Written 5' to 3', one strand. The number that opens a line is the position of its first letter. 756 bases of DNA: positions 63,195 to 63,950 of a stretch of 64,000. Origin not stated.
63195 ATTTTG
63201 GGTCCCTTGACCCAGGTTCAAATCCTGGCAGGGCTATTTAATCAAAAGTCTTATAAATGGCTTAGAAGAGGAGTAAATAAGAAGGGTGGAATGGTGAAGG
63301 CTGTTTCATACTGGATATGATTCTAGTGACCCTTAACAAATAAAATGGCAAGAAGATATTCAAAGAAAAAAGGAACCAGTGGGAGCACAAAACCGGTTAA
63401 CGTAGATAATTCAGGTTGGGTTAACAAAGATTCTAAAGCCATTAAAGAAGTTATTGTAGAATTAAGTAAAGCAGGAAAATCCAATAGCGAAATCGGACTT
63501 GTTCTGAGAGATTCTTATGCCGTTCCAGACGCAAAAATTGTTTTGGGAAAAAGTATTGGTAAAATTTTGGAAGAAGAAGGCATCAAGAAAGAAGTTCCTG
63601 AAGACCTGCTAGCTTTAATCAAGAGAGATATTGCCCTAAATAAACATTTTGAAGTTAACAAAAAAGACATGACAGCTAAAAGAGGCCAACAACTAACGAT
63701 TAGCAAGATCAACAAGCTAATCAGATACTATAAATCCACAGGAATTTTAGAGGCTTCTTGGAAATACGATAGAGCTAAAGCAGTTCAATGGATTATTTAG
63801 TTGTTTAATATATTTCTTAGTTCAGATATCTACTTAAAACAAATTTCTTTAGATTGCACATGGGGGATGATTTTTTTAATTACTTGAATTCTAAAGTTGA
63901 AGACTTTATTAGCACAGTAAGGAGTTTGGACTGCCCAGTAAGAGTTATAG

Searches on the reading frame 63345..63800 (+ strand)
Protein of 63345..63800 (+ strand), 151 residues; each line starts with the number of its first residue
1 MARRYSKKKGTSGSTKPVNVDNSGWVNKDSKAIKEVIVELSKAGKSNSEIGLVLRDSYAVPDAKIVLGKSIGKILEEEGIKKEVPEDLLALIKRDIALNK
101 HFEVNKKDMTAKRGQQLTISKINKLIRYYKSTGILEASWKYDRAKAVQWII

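Call 55: find_encoding_contigs(protein=window:63345-63800:+, flank=10000, max_places=2)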
Protein window:63345-63800:+ (151 aa): 12 contigs read that carry it; 2 places shown.
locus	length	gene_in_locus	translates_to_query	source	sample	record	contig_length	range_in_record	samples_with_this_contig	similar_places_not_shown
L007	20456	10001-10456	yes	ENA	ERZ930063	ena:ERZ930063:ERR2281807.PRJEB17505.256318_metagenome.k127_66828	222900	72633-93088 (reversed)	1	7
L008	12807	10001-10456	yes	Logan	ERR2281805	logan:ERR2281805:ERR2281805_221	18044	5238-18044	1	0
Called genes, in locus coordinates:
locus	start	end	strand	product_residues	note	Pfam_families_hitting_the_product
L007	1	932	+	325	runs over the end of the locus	PF01142:TruD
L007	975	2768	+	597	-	-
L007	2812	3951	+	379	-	-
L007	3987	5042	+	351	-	PF02881:SRP54_N, PF03308:MeaB (faint), PF00448:SRP54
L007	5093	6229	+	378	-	PF12773:DZR, PF13248:Zn_ribbon_3 (weak)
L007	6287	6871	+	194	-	-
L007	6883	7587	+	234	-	-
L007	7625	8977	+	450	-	PF02881:SRP54_N, PF00448:SRP54, PF01656:CbiA (weak), PF02978:SRP_SPB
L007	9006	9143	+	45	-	-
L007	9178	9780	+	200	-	PF00069:Pkinase, PF01636:APH (faint), PF01163:RIO1 (weak)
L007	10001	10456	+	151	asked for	PF08069:Ribosomal_S13_N, PF00312:Ribosomal_S15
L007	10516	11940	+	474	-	PF01368:DHH, PF21763:DHH_CID, PF02272:DHHA1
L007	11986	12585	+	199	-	PF01015:Ribosomal_S3Ae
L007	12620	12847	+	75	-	-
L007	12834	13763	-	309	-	-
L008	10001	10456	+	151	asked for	PF08069:Ribosomal_S13_N, PF00312:Ribosomal_S15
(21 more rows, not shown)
